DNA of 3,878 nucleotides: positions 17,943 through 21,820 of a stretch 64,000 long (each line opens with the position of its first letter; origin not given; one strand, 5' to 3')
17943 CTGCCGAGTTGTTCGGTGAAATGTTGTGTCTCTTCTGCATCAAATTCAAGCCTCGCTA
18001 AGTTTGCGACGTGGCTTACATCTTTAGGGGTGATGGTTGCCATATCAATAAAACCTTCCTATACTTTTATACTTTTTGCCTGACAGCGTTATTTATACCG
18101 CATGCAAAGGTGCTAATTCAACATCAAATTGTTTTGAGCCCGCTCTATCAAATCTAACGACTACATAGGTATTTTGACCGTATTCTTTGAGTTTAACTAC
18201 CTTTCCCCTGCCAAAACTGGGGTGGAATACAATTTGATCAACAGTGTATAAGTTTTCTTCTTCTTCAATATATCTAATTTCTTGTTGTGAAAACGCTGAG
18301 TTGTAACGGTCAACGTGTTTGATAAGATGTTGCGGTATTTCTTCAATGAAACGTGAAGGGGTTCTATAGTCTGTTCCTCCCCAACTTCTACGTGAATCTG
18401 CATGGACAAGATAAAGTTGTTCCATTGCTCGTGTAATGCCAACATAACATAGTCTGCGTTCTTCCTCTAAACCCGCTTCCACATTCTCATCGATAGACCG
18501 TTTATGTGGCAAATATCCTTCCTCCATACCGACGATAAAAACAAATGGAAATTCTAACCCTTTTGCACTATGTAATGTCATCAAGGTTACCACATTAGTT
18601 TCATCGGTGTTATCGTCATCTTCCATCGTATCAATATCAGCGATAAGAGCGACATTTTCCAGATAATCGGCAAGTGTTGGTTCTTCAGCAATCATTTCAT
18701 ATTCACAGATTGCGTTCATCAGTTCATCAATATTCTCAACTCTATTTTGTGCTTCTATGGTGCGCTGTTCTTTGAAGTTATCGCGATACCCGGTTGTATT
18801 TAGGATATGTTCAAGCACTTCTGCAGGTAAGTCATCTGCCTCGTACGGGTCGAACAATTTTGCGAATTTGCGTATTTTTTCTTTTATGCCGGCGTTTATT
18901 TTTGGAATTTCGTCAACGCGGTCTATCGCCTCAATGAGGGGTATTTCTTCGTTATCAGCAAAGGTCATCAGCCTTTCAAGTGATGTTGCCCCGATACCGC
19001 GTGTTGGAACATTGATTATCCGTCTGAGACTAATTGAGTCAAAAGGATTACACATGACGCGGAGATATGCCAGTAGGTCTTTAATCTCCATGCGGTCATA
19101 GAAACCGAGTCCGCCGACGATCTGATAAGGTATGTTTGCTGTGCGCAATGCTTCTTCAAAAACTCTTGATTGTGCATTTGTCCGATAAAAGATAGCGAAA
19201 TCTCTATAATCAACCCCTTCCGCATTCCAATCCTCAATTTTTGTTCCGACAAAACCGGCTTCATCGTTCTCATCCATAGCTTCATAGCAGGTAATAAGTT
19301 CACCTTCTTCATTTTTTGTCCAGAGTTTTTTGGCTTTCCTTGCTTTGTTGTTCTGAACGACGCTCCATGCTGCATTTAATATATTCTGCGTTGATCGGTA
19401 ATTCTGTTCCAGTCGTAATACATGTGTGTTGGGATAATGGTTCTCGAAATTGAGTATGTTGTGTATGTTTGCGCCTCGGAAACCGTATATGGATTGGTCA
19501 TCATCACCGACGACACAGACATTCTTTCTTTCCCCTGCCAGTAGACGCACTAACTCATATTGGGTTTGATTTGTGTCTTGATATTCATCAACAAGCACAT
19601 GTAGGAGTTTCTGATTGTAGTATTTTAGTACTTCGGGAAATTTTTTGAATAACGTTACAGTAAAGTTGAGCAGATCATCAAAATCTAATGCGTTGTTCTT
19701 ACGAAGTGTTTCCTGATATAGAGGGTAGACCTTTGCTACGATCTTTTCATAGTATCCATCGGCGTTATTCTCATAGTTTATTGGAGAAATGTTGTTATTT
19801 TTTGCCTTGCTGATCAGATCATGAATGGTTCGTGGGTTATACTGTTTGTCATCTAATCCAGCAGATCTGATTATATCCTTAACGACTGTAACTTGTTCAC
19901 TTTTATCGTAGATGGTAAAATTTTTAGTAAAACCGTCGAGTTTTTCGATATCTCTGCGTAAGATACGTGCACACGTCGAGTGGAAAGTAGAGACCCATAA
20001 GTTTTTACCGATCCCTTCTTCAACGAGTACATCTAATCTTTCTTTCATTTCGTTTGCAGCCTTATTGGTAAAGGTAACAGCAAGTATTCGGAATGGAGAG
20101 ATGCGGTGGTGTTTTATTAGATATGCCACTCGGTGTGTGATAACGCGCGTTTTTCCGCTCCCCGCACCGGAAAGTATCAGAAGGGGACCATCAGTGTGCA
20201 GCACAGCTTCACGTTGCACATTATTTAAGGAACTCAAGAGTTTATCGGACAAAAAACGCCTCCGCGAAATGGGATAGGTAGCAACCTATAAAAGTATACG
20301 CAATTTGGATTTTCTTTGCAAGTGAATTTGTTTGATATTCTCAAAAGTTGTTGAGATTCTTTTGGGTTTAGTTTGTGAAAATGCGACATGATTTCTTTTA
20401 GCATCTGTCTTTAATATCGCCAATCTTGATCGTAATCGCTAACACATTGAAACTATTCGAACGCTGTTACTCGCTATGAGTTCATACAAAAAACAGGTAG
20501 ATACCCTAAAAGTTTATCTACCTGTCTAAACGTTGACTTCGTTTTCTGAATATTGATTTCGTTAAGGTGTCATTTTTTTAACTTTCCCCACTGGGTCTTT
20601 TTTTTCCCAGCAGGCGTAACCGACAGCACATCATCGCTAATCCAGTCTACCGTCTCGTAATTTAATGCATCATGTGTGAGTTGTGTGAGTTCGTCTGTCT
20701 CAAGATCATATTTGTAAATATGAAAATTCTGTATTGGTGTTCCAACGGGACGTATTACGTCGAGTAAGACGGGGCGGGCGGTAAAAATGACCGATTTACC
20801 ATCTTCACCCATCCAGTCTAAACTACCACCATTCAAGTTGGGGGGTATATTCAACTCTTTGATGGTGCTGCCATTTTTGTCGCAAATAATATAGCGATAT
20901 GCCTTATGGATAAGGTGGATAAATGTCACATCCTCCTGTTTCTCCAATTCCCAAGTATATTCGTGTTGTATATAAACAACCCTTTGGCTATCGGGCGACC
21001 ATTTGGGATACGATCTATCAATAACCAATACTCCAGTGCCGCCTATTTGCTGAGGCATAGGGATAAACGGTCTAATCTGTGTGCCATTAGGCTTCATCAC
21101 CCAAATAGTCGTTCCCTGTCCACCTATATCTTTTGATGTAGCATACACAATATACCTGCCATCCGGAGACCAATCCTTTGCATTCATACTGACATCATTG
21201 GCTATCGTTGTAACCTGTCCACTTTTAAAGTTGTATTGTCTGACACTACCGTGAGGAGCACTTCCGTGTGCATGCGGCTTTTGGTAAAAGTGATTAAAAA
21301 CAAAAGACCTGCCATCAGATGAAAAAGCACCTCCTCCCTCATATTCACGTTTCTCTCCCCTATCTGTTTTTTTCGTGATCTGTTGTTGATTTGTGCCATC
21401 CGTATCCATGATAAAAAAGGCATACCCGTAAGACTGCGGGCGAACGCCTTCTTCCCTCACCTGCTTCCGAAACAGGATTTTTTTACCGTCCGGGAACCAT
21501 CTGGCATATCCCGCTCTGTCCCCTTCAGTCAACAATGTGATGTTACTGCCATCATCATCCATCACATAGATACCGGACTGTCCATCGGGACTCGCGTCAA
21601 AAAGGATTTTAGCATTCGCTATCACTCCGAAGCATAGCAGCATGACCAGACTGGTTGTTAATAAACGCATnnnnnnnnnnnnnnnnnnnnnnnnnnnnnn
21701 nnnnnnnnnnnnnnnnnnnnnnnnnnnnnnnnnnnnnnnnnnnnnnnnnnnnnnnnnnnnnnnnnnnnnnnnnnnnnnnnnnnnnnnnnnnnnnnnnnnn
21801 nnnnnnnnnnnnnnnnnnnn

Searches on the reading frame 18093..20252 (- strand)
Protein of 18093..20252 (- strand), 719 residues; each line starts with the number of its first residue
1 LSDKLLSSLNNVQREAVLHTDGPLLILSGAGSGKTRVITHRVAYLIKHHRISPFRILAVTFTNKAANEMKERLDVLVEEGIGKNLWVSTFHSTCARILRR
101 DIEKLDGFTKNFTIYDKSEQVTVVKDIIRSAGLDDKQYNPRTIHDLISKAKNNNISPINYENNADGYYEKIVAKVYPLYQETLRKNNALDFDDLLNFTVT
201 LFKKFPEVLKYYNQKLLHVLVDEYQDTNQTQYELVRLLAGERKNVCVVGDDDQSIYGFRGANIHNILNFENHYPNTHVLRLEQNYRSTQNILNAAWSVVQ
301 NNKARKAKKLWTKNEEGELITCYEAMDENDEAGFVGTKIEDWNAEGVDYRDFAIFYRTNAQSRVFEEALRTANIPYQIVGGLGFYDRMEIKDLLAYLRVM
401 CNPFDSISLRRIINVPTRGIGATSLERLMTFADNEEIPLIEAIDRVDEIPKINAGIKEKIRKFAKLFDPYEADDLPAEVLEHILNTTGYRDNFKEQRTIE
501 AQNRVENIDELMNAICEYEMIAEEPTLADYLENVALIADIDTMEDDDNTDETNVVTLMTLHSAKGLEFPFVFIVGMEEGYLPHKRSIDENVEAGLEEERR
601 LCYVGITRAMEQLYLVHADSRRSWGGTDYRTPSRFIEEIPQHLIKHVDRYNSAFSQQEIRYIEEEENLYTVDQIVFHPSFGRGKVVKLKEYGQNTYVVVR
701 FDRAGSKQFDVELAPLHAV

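Call 14: search_protein_families(library=pfam, proteins=[window:18093-20252:-], max_evalue=0.001)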
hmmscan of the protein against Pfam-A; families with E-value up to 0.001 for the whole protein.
window:18093-20252:- (719 aa): 8 families
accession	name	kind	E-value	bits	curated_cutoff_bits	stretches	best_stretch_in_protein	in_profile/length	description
PF00580.27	UvrD-helicase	-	1.6e-97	326.9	23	1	9-274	1-271/271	UvrD/REP helicase N-terminal domain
PF13361.12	UvrD_C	-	5.1e-78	263.4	25.6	1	280-617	2-347/350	UvrD-like helicase C-terminal domain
PF13245.12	AAA_19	-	2.9e-26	92.7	25.1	1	13-259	1-134/134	AAA domain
PF13538.12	UvrD_C_2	-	1.9e-10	40.9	27.4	1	556-616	3-52/52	UvrD-like helicase C-terminal domain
PF13604.12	AAA_30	-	9.3e-07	29.2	27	0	9-75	2-68/191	AAA domain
PF01443.25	Viral_helicase1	-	1.1e-05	25.8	21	0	550-615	178-226/228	Viral superfamily 1 RNA helicase core domain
PF21196.3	PcrA_UvrD_tudor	-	0.00013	22.2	23.9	1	674-716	4-46/48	PcrA/UvrD tudor domain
PF13086.12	AAA_11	-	0.00033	20.9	27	1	9-127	2-126/257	AAA domain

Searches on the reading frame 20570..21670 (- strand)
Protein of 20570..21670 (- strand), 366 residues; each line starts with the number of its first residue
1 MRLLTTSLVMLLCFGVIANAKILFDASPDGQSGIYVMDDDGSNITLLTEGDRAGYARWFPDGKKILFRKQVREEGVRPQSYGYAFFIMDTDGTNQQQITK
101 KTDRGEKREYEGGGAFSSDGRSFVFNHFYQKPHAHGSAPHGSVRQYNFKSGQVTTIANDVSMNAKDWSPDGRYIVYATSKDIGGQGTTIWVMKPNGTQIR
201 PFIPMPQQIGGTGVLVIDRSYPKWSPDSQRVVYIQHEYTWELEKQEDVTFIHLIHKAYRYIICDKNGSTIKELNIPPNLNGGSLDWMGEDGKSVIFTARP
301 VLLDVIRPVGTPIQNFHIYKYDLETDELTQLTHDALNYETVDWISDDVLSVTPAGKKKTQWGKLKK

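Call 75: search_protein_families(library=pfam, proteins=[window:20570-21670:-], max_evalue=0.00001)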
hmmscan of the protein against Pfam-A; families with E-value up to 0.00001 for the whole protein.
window:20570-21670:- (366 aa): 1 family
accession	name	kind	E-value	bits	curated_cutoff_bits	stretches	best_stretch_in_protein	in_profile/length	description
PF07676.18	PD40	-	8.9e-12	45.1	20.9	0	167-191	16-38/38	WD40-like Beta Propeller Repeat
